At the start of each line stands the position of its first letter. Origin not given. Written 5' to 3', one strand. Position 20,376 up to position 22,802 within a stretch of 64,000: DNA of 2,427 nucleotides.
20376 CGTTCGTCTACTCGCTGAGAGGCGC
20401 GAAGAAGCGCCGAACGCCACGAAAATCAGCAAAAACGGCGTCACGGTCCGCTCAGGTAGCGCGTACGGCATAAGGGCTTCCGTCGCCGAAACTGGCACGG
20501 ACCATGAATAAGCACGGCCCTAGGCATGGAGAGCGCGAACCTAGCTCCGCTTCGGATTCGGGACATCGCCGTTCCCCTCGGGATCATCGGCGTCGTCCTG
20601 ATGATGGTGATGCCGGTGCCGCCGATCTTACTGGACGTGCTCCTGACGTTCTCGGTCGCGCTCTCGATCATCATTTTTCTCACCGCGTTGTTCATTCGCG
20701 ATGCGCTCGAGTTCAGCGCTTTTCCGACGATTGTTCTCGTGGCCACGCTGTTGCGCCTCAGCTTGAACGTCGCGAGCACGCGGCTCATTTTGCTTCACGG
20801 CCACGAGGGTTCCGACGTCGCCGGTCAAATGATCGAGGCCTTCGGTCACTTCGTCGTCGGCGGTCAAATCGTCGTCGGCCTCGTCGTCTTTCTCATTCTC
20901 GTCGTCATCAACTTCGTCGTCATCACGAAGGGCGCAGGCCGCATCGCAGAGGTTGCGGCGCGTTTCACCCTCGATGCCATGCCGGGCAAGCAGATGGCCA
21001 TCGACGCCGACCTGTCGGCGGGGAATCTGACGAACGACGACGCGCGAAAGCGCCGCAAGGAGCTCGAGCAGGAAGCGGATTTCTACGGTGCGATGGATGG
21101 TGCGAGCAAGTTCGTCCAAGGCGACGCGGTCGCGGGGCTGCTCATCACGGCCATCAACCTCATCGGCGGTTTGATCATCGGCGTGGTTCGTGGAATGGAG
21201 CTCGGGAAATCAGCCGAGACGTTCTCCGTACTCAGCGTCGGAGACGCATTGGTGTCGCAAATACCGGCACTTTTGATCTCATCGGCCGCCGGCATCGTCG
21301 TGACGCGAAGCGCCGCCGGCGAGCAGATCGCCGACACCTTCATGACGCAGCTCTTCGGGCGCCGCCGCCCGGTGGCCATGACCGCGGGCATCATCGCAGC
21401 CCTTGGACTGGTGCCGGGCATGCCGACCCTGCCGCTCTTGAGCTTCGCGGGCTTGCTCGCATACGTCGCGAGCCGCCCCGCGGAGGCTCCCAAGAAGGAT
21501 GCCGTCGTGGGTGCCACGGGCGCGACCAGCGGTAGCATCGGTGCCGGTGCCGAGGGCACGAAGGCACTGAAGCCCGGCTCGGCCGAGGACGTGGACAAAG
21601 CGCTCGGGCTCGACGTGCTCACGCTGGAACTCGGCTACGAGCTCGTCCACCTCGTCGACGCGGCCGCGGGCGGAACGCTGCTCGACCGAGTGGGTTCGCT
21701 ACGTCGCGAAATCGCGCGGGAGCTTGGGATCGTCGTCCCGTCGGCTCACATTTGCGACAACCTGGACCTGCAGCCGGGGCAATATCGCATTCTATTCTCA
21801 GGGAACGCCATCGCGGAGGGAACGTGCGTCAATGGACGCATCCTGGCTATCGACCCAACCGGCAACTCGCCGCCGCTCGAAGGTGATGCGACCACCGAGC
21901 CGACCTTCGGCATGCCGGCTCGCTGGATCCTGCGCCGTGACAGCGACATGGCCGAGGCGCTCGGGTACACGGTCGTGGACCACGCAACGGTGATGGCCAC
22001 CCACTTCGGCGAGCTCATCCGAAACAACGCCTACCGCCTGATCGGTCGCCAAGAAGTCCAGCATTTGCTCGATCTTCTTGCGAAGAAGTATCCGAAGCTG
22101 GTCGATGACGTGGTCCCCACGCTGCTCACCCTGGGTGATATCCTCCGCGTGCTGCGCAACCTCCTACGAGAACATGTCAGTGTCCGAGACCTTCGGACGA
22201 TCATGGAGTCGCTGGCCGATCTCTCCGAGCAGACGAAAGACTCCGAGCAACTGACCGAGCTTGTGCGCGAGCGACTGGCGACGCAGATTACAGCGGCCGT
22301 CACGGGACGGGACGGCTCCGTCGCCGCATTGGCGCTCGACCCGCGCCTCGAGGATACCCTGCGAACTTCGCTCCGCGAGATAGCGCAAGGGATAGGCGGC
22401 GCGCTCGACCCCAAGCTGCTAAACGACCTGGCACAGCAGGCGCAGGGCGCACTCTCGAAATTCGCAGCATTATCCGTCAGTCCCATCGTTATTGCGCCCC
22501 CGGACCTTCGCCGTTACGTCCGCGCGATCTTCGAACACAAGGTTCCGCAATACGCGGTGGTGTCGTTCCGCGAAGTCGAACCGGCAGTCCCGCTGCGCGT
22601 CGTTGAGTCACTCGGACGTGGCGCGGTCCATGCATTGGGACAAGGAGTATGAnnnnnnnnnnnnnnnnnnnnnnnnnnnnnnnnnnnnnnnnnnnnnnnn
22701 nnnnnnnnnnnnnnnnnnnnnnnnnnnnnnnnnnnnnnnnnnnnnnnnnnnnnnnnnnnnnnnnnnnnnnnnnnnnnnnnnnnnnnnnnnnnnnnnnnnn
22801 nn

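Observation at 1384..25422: Apparently functional flagellar core gene block in a genome that otherwise looks myxobacterial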

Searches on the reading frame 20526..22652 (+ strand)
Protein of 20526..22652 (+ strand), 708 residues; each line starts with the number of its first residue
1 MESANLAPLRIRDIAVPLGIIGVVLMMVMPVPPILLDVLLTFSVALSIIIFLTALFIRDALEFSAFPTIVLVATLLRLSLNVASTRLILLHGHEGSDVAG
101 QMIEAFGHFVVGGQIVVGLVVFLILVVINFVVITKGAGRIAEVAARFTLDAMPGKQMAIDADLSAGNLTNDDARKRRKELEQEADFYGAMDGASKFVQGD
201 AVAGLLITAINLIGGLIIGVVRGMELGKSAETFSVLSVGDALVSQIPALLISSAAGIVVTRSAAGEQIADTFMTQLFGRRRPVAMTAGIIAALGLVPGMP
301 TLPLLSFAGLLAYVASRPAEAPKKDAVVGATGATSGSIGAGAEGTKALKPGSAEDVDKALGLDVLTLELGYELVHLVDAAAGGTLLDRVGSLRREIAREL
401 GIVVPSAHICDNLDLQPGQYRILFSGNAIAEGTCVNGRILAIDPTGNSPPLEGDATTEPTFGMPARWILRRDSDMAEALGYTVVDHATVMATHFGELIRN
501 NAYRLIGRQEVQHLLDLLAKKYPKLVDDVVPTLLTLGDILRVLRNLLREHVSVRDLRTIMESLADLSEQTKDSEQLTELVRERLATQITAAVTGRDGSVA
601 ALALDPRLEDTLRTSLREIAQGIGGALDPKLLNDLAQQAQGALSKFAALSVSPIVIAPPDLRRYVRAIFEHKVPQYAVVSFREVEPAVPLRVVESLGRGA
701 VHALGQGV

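Call 6: search_protein_families(library=pfam, proteins=[window:20526-22652:+])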
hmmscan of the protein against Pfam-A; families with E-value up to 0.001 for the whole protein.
window:20526-22652:+ (708 aa): 1 family
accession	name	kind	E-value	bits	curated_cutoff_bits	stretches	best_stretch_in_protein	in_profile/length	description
PF00771.25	FHIPEP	-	4.5e-251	835.4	29.1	1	23-687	1-655/657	FHIPEP family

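Call 7: find_encoding_contigs(protein=window:20526-22652:+, flank=10000, max_places=6)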
Protein window:20526-22652:+ (708 aa): 3 contigs read that carry it; 2 places shown.
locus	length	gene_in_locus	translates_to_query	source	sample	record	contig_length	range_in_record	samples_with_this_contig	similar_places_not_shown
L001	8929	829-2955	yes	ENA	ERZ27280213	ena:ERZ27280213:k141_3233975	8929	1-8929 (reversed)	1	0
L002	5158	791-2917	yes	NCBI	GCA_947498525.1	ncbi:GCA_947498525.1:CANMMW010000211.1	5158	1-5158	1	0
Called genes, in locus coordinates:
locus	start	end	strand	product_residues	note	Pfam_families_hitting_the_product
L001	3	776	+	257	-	?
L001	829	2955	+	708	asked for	PF00771:FHIPEP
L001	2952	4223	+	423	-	PF20720:nSTAND3 (weak), PF00448:SRP54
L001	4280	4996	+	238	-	PF04542:Sigma70_r2, PF04539:Sigma70_r3 (weak), PF04545:Sigma70_r4, PF08281:Sigma70_r4_2 (weak)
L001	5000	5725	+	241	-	PF22692:LlgE_F_G_D1, PF06429:Flg_bbr_C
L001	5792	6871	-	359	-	PF00355:Rieske, PF19112:VanA_C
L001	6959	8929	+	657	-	?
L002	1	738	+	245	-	?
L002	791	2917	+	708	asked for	PF00771:FHIPEP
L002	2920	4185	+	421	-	PF20720:nSTAND3 (weak), PF00448:SRP54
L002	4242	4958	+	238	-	PF04542:Sigma70_r2, PF04539:Sigma70_r3 (weak), PF04545:Sigma70_r4, PF08281:Sigma70_r4_2 (weak)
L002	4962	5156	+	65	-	?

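Call 15: find_related_loci(query=window:20526-22652:+, collection=genome_contigs, flank=10000)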
Query window:20526-22652:+ (708 aa) in genome_contigs; peptide patterns used: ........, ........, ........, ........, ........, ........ (x = any residue, [..] = any of these).
600 stretches matched a pattern (row limit reached: there are more); 600 encode a relative of the query (tblastn E <= 1e-3); the best 80 are kept; 80 distinct loci.
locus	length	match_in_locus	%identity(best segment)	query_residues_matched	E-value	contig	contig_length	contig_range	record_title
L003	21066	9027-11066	46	13-702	0e+0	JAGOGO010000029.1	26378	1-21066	MAG: Deltaproteobacteria bacterium isolate Go_SlDig_bin_103 Go_SlDig_5050_length_26378_cov_7.772732, whole genome shotgu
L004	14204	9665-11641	48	16-684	0e+0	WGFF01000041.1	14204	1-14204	MAG: Deltaproteobacteria bacterium isolate S146_73 k151_195125, whole genome shotgun sequence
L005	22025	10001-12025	46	13-697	0e+0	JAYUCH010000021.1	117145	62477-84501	MAG: Bdellovibrionales bacterium isolate GFS_6910 GFS_6910_20, whole genome shotgun sequence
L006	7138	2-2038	46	28-708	0e+0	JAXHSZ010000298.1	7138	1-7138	MAG: Thermodesulfobacteriota bacterium isolate MAG11_tar_biofilm MAG11_298, whole genome shotgun sequence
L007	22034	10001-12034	47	10-697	0e+0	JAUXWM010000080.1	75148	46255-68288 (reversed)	MAG: Gallionella sp. isolate C15_maxbin.107 C15_k141_109005, whole genome shotgun sequence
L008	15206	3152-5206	47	10-697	0e+0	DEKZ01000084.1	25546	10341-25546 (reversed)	MAG TPA_asm: Massilia sp. UBA2709 UBA2709_contig_1105, whole genome shotgun sequence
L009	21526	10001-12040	45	12-698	0e+0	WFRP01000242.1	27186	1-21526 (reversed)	MAG: Proteobacteria bacterium isolate S015_14 k151_523775, whole genome shotgun sequence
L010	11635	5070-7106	45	9-697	0e+0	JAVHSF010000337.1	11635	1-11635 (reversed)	MAG: Gallionella sp. isolate WB01no9_55_47 NODE_907_length_11635_cov_24.480052, whole genome shotgun sequence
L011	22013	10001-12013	45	13-696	0e+0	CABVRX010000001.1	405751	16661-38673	MAG: uncultured Nitrospira sp. isolate Nitrospira sp. RBC093 genome assembly, contig: MAG093_1, whole genome shotgun seq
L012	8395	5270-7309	46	12-698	0e+0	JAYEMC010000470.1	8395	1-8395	MAG: Pseudomonadota bacterium isolate MAG091 MAG091_470, whole genome shotgun sequence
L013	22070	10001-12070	45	1-703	0e+0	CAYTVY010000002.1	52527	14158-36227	MAG TPA_asm: uncultured Geothermobacter sp. isolate SRP216583_co2_151 genome assembly, contig: NODE_292_length_52527_cov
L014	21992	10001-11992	46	9-684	0e+0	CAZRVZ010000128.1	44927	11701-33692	MAG TPA_asm: uncultured Pseudobdellovibrionaceae bacterium isolate binchicken_co203_350 genome assembly, contig: k141_27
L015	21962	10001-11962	46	9-684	0e+0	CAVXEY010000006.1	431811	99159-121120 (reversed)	MAG: uncultured delta proteobacterium isolate MFD02416.bin.1.108 genome assembly, contig: contig_16565, whole genome sho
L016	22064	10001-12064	44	6-700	0e+0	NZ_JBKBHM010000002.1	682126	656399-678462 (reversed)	MAG: Limnobacter sp. isolate 21I_061.bin.27 NODE_5_length_682126_cov_4.803601, whole genome shotgun sequence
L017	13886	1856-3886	47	11-697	0e+0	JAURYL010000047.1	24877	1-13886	MAG: Pseudomonadota bacterium isolate E2_concoct.bin.75 E2_k141_69717, whole genome shotgun sequence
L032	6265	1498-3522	44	13-703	0e+0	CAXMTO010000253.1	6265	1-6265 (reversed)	MAG: uncultured Myxococcota bacterium isolate 07C-BC-St07_bin.23.orig genome assembly, contig: k141_572728, whole genome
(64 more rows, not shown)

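Call 16: list_cluster_members(proteins=[window:20526-22652:+, window:8756-10084:+, window:26656-30294:+, window:41403-43721:+, window:56731-58962:-, window:34102-35358:+, window:5188-6909:+, window:17627-18304:+, window:13155-14498:+, window:25489-26568:-])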
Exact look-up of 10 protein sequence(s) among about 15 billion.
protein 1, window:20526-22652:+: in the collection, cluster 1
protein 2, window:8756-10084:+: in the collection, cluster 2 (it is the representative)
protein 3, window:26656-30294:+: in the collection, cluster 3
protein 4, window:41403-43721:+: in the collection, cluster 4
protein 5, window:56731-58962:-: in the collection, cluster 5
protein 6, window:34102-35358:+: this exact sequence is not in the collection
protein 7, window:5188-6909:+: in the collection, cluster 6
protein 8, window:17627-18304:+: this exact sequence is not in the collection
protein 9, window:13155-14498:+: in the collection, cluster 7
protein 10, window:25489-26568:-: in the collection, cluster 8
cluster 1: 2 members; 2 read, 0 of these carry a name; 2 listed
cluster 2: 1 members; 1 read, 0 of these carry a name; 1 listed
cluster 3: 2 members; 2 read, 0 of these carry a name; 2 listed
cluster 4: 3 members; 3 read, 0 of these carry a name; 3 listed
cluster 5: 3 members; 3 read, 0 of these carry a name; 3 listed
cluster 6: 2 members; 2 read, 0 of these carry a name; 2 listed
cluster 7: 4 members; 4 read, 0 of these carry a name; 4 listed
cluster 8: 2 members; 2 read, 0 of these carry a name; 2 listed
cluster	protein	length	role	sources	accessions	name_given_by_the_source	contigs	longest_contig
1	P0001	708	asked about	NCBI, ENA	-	-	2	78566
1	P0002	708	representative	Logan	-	-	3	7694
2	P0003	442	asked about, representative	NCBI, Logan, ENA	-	-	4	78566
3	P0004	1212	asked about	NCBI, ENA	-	-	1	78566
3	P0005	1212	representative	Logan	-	-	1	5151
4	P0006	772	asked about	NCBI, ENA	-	-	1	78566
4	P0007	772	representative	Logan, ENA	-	-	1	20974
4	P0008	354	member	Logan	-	-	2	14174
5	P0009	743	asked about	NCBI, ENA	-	-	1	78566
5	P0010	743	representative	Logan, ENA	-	-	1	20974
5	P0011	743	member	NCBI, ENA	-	-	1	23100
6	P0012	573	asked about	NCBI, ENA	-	-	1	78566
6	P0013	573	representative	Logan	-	-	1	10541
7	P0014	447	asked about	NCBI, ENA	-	-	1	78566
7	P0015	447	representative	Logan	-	-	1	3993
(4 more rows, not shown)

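Call 28: find_homologous_proteins(query=window:20526-22652:+, max_evalue=1e-50)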
Query window:20526-22652:+ (708 aa): 8000 proteins with E <= 1e-50 among 8000 candidates; the best 120 are listed.
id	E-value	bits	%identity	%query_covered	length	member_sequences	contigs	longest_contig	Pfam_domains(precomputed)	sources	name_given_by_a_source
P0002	0.0e+0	1487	99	100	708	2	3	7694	PF00771.26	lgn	-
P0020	0.0e+0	1328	89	100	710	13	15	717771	PF00771.26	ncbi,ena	-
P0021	0.0e+0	1306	86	100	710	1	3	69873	PF00771.26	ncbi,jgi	jgi:flagellar biosynthesis protein FlhA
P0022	0.0e+0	1283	85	100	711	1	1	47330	PF00771.26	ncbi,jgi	jgi:flagellar biosynthesis protein FlhA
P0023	0.0e+0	1281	84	100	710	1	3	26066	PF00771.26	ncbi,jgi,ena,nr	ncbi:MAG: flagellar biosynthesis protein FlhA [Deltaproteobacteria bacterium]|nr:flagellar biosynthe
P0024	0.0e+0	1270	84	100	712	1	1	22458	PF00771.26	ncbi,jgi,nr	ncbi:MAG: flagellar biosynthesis protein FlhA [Deltaproteobacteria bacterium]|nr:flagellar biosynthe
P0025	0.0e+0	1216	81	100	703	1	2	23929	PF00771.26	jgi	jgi:flagellar biosynthesis protein FlhA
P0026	0.0e+0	1200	81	99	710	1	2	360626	PF00771.26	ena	-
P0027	0.0e+0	1158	78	100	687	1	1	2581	PF00771.26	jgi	jgi:flagellar biosynthesis protein FlhA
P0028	0.0e+0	1151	77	99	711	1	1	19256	PF00771.26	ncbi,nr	ncbi:MAG: flagellar biosynthesis protein FlhA [Myxococcales bacterium]|nr:flagellar biosynthesis pro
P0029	0.0e+0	1151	76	99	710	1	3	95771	PF00771.26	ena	-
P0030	0.0e+0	1096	74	99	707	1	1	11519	PF00771.26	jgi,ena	-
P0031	0.0e+0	1096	74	99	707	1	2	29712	PF00771.26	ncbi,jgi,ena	-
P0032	0.0e+0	1089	73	99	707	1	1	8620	PF00771.26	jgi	jgi:flagellar biosynthesis protein FlhA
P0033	0.0e+0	1074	72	99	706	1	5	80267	PF00771.26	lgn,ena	-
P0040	2.0e-298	1010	72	97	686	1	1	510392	PF00771.26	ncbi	ncbi:MAG: flagellar biosynthesis protein FlhA [Polyangiaceae bacterium]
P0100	4.3e-283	959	67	97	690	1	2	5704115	PF00771.26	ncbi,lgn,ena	-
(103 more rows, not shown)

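Call 30: find_encoding_contigs(protein=P0020, flank=10000, max_places=3)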
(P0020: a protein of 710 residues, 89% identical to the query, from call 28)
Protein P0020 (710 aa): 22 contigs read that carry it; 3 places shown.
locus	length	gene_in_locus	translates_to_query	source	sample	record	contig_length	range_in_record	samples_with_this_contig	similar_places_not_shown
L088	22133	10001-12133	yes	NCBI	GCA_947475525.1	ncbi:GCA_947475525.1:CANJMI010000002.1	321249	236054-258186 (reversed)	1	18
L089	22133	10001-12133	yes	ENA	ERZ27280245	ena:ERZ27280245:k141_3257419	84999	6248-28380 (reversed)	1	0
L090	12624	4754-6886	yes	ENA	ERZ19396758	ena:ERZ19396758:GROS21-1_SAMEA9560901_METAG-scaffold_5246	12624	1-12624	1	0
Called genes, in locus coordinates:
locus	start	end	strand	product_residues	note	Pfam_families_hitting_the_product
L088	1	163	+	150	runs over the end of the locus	-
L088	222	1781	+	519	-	PF02120:Flg_hook (weak)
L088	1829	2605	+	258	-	PF03963:FlgD, PF13861:FLgD_tudor, PF13860:FlgD_ig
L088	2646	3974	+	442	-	PF00460:Flg_bb_rod, PF22692:LlgE_F_G_D1, PF07559:FlgE_D2, PF06429:Flg_bbr_C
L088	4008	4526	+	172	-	PF03748:FliL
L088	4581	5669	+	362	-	PF01052:FliMN_C, PF28396:SepQ_C (weak)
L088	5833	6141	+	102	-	PF28396:SepQ_C (faint), PF01052:FliMN_C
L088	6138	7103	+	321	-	PF04347:FliO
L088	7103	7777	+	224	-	PF00813:FliP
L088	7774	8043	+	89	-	PF01313:Bac_export_3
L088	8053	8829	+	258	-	PF01311:Bac_export_1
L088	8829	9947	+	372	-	PF01312:Bac_export_2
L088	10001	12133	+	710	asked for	PF00771:FHIPEP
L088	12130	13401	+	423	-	PF01695:IstB_IS21 (faint), PF00448:SRP54, PF20720:nSTAND3 (weak)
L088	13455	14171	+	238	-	PF04542:Sigma70_r2, PF04539:Sigma70_r3 (weak), PF08281:Sigma70_r4_2 (weak), PF04545:Sigma70_r4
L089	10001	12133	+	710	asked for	PF00771:FHIPEP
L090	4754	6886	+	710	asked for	PF00771:FHIPEP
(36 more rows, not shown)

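Call 31: find_encoding_contigs(protein=P0100, flank=10000, max_places=2)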
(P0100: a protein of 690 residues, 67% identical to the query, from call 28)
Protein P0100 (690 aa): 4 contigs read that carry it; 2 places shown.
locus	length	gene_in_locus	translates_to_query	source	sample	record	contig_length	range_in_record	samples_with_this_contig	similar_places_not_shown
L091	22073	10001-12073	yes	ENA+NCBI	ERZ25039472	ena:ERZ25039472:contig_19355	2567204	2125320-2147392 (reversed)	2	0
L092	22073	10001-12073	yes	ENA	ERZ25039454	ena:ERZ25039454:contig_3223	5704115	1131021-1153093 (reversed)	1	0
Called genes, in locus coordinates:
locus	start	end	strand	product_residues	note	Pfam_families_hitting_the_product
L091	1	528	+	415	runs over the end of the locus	PF00006:ATP-synt_ab, PF18269:T3SS_ATPase_C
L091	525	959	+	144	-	PF02050:FliJ (weak)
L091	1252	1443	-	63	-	-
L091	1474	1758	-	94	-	-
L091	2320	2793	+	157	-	PF02120:Flg_hook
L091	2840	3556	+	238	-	PF03963:FlgD, PF13861:FLgD_tudor (weak), PF13860:FlgD_ig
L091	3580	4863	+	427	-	PF00460:Flg_bb_rod, PF22692:LlgE_F_G_D1, PF07559:FlgE_D2, PF06429:Flg_bbr_C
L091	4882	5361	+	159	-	PF03748:FliL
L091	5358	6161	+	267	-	-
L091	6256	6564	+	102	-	PF01052:FliMN_C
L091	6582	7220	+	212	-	PF04347:FliO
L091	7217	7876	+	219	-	PF00813:FliP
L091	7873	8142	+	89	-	PF01313:Bac_export_3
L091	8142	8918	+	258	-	PF01311:Bac_export_1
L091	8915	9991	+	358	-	PF01312:Bac_export_2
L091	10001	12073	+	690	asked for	PF00771:FHIPEP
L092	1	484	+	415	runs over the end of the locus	PF00006:ATP-synt_ab, PF18269:T3SS_ATPase_C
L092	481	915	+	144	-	PF02050:FliJ (weak)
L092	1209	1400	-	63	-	-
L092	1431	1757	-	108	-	-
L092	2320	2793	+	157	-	PF02120:Flg_hook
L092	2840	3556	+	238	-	PF03963:FlgD, PF13861:FLgD_tudor (weak), PF13860:FlgD_ig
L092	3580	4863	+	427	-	PF00460:Flg_bb_rod, PF22692:LlgE_F_G_D1, PF07559:FlgE_D2, PF06429:Flg_bbr_C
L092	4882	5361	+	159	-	PF03748:FliL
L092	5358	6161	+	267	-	-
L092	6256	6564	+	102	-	PF01052:FliMN_C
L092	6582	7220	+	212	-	PF04347:FliO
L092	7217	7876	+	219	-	PF00813:FliP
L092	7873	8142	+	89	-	PF01313:Bac_export_3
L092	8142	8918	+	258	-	PF01311:Bac_export_1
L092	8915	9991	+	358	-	PF01312:Bac_export_2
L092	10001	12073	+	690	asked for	PF00771:FHIPEP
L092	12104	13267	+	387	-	PF13401:AAA_22 (faint), PF00448:SRP54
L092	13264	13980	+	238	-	PF04542:Sigma70_r2, PF04539:Sigma70_r3, PF08281:Sigma70_r4_2 (weak), PF04545:Sigma70_r4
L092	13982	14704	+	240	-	PF00460:Flg_bb_rod, PF06429:Flg_bbr_C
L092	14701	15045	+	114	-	-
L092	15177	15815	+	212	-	PF01832:Glucosaminidase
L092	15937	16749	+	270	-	PF00669:Flagellin_N, PF00700:Flagellin_C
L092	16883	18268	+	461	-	PF02465:FliD_N, PF07195:FliD_C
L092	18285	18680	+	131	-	PF02561:FliS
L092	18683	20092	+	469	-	PF00535:Glycos_transf_2, PF14559:TPR_19 (faint), PF13428:TPR_14 (faint), PF13424:TPR_12 (faint), PF13432:TPR_16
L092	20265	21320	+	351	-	PF00158:Sigma54_activat, PF14532:Sigma54_activ_2, PF07728:AAA_5, PF25601:AAA_lid_14, PF02954:HTH_8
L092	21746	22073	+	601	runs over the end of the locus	PF02310:B12-binding, PF04055:Radical_SAM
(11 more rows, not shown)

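Call 36: find_encoding_contigs(protein=P0026, flank=10000, max_places=1)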
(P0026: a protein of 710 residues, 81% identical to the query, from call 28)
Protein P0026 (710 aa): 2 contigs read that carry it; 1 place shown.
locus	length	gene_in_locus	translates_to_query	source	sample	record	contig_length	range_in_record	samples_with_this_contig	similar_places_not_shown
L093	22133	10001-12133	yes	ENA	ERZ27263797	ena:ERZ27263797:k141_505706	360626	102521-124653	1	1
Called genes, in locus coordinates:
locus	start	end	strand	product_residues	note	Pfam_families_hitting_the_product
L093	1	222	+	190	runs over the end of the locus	-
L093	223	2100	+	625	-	-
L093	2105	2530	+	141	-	PF03963:FlgD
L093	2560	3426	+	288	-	PF00460:Flg_bb_rod, PF22692:LlgE_F_G_D1, PF06429:Flg_bbr_C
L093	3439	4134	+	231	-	PF03748:FliL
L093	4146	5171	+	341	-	PF02154:FliM, PF01052:FliMN_C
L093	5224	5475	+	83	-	PF28396:SepQ_C (weak), PF01052:FliMN_C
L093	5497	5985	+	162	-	PF04347:FliO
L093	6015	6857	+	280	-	PF00813:FliP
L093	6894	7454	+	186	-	PF21813:DUF6882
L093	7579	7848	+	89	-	PF01313:Bac_export_3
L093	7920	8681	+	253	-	PF01311:Bac_export_1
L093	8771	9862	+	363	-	PF01312:Bac_export_2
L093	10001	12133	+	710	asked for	PF00771:FHIPEP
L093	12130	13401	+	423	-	PF01695:IstB_IS21 (faint), PF00448:SRP54, PF20720:nSTAND3 (weak)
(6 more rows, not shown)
